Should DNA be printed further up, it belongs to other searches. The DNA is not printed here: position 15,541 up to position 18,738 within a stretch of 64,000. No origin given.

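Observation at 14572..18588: Orphan TadE-TadE-TadG(vWA) trio without Tad secretion machinery, with compositional shift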

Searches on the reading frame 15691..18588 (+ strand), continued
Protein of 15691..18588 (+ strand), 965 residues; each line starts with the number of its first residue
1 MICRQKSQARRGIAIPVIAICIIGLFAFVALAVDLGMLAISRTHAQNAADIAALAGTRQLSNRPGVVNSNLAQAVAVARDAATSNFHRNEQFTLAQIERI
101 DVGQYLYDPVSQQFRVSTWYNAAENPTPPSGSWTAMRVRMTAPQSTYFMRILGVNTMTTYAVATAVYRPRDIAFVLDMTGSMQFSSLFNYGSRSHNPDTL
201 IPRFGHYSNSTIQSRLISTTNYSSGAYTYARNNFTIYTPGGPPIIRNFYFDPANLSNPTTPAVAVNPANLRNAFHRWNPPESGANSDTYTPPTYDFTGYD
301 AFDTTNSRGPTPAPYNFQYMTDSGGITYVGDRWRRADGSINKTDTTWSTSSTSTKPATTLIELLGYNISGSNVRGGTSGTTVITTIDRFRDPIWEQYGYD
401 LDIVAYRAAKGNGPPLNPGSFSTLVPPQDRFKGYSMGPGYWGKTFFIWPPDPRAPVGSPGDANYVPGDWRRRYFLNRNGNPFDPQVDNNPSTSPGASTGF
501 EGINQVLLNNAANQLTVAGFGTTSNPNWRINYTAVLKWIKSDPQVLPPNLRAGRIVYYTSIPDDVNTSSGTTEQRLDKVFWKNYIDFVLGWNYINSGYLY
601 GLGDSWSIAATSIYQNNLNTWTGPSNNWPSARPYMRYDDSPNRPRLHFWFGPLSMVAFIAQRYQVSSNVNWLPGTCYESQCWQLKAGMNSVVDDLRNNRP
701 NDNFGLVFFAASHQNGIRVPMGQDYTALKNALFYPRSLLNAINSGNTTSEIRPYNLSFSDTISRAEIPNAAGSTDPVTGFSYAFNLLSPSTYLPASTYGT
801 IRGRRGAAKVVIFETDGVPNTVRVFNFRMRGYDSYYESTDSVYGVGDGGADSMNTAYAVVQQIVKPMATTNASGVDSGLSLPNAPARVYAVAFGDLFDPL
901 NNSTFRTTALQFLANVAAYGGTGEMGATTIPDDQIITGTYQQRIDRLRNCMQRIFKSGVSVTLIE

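Call 19: find_encoding_contigs(protein=P0005, flank=10000, max_places=2)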
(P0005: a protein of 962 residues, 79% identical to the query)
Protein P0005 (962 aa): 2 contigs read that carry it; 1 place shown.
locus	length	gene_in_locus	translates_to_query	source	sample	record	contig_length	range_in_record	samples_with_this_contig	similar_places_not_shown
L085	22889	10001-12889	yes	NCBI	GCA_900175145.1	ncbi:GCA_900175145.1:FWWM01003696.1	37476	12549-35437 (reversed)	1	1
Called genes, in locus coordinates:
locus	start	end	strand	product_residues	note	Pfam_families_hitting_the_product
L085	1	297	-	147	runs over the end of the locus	PF07291:MauE (weak), PF07681:DoxX, PF05514:HR_lesion (weak), PF02077:SURF4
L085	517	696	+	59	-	-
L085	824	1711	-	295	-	PF00561:Abhydrolase_1, PF12146:Hydrolase_4, PF12697:Abhydrolase_6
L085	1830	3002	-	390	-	PF13378:MR_MLE_C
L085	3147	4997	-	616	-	PF03824:NicO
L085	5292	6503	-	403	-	PF13243:SQHop_cyclase_C (faint), PF13249:SQHop_cyclase_N (faint), PF17959:EF-hand_14 (faint)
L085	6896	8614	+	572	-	PF02366:PMT, PF13231:PMT_2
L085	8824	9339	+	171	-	PF07811:TadE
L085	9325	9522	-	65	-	-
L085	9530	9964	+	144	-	PF07811:TadE (weak)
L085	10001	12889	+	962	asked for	PF13400:Tad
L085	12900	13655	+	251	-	PF00005:ABC_tran, PF13304:AAA_21 (faint)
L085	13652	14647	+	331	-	PF12679:ABC2_membrane_2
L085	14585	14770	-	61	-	-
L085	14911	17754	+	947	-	-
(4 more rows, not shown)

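Call 20: find_encoding_contigs(protein=P0006, flank=10000, max_places=2)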
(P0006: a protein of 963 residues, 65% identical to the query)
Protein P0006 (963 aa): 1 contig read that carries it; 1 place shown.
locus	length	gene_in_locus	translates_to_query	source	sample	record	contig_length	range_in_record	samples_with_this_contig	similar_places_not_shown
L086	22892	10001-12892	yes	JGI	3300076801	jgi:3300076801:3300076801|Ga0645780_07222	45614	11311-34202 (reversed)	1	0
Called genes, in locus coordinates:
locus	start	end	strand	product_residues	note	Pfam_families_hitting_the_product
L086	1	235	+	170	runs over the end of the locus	PF00578:AhpC-TSA, PF08534:Redoxin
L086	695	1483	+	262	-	-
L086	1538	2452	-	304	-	PF00398:RrnaAD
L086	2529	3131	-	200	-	PF00677:Lum_binding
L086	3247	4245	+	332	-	PF00355:Rieske, PF19112:VanA_C (weak)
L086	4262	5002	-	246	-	-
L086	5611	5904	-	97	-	-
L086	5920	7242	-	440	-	-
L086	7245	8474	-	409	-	PF07592:DDE_Tnp_ISAZ013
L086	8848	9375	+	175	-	PF07811:TadE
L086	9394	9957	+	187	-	PF07811:TadE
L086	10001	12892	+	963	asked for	PF13400:Tad (weak)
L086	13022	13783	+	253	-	PF00005:ABC_tran, PF13304:AAA_21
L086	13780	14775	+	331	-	PF12679:ABC2_membrane_2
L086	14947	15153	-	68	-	-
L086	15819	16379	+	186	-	PF07592:DDE_Tnp_ISAZ013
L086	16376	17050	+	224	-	PF07592:DDE_Tnp_ISAZ013, PF13358:DDE_3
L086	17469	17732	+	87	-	-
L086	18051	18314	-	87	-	PF05221:AdoHcyase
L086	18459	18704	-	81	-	PF00670:AdoHcyase_NAD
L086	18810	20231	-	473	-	PF00875:DNA_photolyase (weak)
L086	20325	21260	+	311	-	PF00005:ABC_tran, PF13304:AAA_21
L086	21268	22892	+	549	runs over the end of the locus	PF12679:ABC2_membrane_2, PF12698:ABC2_membrane_3, PF01061:ABC2_membrane, PF12730:ABC2_membrane_4 (weak)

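Call 21: find_encoding_contigs(protein=P0004, flank=10000, max_places=2)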
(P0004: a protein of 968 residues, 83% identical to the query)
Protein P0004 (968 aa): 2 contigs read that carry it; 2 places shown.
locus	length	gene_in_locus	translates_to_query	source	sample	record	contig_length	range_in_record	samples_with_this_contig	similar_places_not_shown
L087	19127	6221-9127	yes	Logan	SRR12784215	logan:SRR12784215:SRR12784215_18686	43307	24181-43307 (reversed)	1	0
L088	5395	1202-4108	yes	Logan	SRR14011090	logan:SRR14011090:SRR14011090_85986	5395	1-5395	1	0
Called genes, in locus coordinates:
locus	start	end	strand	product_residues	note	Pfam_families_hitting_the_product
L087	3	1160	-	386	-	?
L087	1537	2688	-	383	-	PF13243:SQHop_cyclase_C (faint), PF13249:SQHop_cyclase_N (faint)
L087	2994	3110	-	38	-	-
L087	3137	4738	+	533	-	PF02366:PMT, PF13231:PMT_2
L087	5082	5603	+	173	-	PF07811:TadE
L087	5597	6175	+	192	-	PF07811:TadE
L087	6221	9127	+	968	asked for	PF13400:Tad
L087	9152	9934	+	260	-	PF00005:ABC_tran, PF13304:AAA_21 (weak)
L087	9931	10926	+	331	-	PF12679:ABC2_membrane_2 (weak)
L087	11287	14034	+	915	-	-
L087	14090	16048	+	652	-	PF25967:RND-MFP_C (weak), PF25989:YknX_C (weak), PF25975:CzcB_C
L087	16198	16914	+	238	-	PF02463:SMC_N (faint), PF00005:ABC_tran, PF13304:AAA_21 (faint)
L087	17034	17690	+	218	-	-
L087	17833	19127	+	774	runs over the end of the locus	PF02683:DsbD_TM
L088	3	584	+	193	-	?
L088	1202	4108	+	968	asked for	PF13400:Tad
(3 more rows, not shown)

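Call 25: find_encoding_contigs(protein=P0002, flank=10000, max_places=2)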
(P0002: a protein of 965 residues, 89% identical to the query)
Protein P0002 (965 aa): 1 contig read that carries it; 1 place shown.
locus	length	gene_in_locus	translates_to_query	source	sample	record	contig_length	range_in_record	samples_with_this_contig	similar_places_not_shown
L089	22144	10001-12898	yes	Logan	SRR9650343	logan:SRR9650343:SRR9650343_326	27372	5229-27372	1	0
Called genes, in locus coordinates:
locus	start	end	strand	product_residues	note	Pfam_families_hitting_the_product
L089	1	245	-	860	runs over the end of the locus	PF00034:Cytochrom_C (faint)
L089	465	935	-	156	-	PF07291:MauE (weak), PF07681:DoxX, PF05514:HR_lesion (weak), PF02077:SURF4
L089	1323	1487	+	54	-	-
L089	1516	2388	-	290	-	PF00561:Abhydrolase_1, PF12146:Hydrolase_4, PF12697:Abhydrolase_6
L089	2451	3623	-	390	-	PF13378:MR_MLE_C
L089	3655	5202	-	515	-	PF03824:NicO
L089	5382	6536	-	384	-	PF13249:SQHop_cyclase_N (faint), PF13243:SQHop_cyclase_C (weak), PF17959:EF-hand_14 (faint)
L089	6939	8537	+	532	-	PF02366:PMT, PF13231:PMT_2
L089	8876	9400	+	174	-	PF07811:TadE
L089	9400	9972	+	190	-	PF07811:TadE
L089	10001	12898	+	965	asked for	PF13400:Tad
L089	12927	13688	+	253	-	PF00005:ABC_tran, PF13304:AAA_21 (weak)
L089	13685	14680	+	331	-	PF12679:ABC2_membrane_2 (weak)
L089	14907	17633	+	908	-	-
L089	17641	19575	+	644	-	PF25990:Beta-barrel_YknX (faint), PF25967:RND-MFP_C (weak), PF25975:CzcB_C, PF25989:YknX_C (weak)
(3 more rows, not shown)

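Call 26: find_encoding_contigs(protein=P0001, flank=10000, max_places=2)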
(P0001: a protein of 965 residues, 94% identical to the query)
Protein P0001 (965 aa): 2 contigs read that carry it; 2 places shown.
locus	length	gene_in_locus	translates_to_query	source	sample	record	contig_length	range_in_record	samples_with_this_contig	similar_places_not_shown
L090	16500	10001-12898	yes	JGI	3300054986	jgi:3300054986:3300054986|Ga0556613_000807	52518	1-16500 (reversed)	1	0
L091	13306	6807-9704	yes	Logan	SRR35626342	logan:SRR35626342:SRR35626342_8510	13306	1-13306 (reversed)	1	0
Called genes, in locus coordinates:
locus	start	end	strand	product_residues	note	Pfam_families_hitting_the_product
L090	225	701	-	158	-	PF05514:HR_lesion (weak), PF07291:MauE (weak), PF07681:DoxX, PF02077:SURF4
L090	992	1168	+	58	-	-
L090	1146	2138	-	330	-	PF12146:Hydrolase_4, PF00561:Abhydrolase_1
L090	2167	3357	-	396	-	PF13378:MR_MLE_C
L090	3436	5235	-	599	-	PF03824:NicO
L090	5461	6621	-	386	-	PF13243:SQHop_cyclase_C (faint), PF13249:SQHop_cyclase_N (faint)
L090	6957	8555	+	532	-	PF02366:PMT, PF13231:PMT_2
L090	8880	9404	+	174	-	PF07811:TadE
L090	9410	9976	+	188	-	PF07811:TadE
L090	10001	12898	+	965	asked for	PF13400:Tad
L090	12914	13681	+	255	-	PF00005:ABC_tran, PF13304:AAA_21 (weak)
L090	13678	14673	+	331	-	PF12679:ABC2_membrane_2 (weak)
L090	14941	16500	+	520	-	?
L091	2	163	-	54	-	?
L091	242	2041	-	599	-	PF03824:NicO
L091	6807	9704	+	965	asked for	PF13400:Tad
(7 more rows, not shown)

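Call 28: predict_structure(alignment_id=A1)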
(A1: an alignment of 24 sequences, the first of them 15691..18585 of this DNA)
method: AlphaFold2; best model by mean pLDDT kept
length: 965 residues; sequences in the alignment: 24
mean_pLDDT: 59.2   pTM: 0.52
mean pLDDT of the five models: 59.2, 58.7, 58.3, 53.4, 52.5
residues with pLDDT >= 90: 16; 70-90: 311; 50-70: 278; < 50: 360
segments of 3 or more residues with pLDDT < 50: 1-12, 63-67, 180-333, 341-355, 368-378, 431-467, 493-498, 509-517, 519-524, 541-558, 592-615, 640-652, 662-686, 745-750, 844-848, 900-903, 957-959
pLDDT, mean of each block of 10 residues (from residue 1): 40 59 74 81 87 83 51 85 84 88 73 72 72 82 78 77 79 70 36 41 32 41 41 31 31 41 42 39 40 41 41 28 32 53 38 52 61 41 59 68 78 69 65 32 32 36 43 70 66 50 58 43 57 64 36 43 74 71 63 42 31 53 64 60 37 54 36 35 49 62 77 73 72 66 53 56 51 74 86 79 62 64 81 79 51 82 84 82 77 63 62 88 86 72 66 62 66
secondary structure, 60 per line:
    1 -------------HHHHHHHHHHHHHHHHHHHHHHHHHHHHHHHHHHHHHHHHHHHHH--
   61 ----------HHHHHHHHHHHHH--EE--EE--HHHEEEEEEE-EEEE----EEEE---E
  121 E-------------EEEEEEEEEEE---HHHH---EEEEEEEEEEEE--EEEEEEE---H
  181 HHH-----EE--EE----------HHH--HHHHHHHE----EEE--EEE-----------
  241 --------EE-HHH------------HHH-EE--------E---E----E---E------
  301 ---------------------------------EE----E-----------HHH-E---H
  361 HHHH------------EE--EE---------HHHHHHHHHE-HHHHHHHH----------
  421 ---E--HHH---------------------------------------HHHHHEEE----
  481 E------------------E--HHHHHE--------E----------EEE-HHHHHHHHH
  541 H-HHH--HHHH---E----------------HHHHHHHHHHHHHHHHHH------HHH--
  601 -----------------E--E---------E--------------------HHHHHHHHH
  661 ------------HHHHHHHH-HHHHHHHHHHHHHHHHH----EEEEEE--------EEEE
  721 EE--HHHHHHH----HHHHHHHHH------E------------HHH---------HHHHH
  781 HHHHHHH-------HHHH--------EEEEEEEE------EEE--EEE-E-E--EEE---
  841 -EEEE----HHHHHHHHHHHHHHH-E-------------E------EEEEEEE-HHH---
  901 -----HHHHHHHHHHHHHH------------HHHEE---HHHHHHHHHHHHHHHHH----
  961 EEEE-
elements in order (helices of 4 or more, strands of 3 or more residues): H14-58 H71-83 E97-103 E105-108 E113-116 E135-145 H149-152 E156-167 E170-176 H180-183 H210-216 E222-224 E227-229 H360-364 H392-400 H403-410 H469-473 E474-476 H503-507 E528-530 H532-541 H548-551 H572-589 H652-660 H673-680 H682-698 E703-708 E717-722 H725-731 H736-744 H776-787 H795-798 E807-814 E821-823 E826-828 E835-837 E842-845 H850-864 E887-893 H906-919 H940-956 E961-964

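Call 31: fold_search(model_id=the predicted structure, library=pdb)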
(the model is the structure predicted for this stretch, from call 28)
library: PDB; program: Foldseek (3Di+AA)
matches with E <= 10: 320; with E <= 0.001: 2
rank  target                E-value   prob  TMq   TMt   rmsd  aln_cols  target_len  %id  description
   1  6m3y                  3.4e-04  1.00  0.17  0.20   7.9       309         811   14  Crystal structure of pilus adhesin, SpaC from Lactobacillus rhamnosus GG - open conformation (released 2020-07-29)
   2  6m48_B                6.1e-04  1.00  0.16  0.18   9.9       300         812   14  Crystal structure of pilus adhesin, SpaC from Lactobacillus rhamnosus GG - P21212 form (released 2020-07-29)
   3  8amz_W                2.1e-03  1.00  0.13  0.53   5.8       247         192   10  Spinach 19S proteasome (released 2022-08-24)
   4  7o4i_6                2.2e-03  1.00  0.13  0.33   6.5       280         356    9  Yeast RNA polymerase II transcription pre-initiation complex with initial transcription bubble (released 2021-06-16)
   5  4wfq                  4.5e-03  1.00  0.14  0.57   6.2       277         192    6  Crystal structure of TFIIH subunit (released 2015-02-18)
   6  8rev_D                7.0e-03  1.00  0.14  0.57   6.2       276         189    8  Structure of XPD stalled at a Y-fork DNA containing a interstrand crosslink (released 2024-05-29)
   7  5oqj_6                7.8e-03  1.00  0.13  0.34   6.6       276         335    8  STRUCTURE OF YEAST TRANSCRIPTION PRE-INITIATION COMPLEX WITH TFIIH (released 2018-04-25)
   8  4cnb_A                7.8e-03  0.99  0.13  0.30   7.3       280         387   10  Structure of proximal thread matrix protein 1 (PTMP1) from the mussel byssus - Crystal form 2 (released 2014-03-12)
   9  4cnb_B                9.7e-03  0.98  0.13  0.28   7.6       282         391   10  Structure of proximal thread matrix protein 1 (PTMP1) from the mussel byssus - Crystal form 2 (released 2014-03-12)
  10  8pfd_B                1.1e-02  0.97  0.13  0.52   7.1       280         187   10  Crystal structure of binary complex between Aster yellows witches'-broom phytoplasma effector SAP05 and the von Willeb (released 2023-07-05)
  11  6tnj                  1.1e-02  0.98  0.16  0.45   8.3       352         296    9  Crystal structure of the vWF domain of the type V pili tip protein Mfa5 from Porphyromonas gingivalis (released 2020-12-02)
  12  8ebs_E                1.3e-02  1.00  0.13  0.33   6.5       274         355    8  Initial DNA-lesion (Cy5) binding by XPC and TFIIH (released 2023-04-19)
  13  7o4l_6                1.3e-02  0.99  0.13  0.31   6.6       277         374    8  Yeast TFIIH in the expanded state within the pre-initiation complex (released 2021-06-16)
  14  6sn1_B                1.5e-02  0.99  0.15  0.26   6.4       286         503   14  Crystal structure of the human INTS13-INTS14 complex (released 2020-07-22)
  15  2xwj_L                1.5e-02  0.94  0.14  0.18   8.0       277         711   11  Crystal Structure of Complement C3b in Complex with Factor B (released 2011-01-12)
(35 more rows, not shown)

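Call 48: search_solved_structures(query=A1, max_evalue=1, show_alignments=2)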
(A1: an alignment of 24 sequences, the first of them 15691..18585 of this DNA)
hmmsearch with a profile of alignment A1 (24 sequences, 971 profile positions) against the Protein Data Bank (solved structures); distinct sequences matched with E-value up to 1: 0.
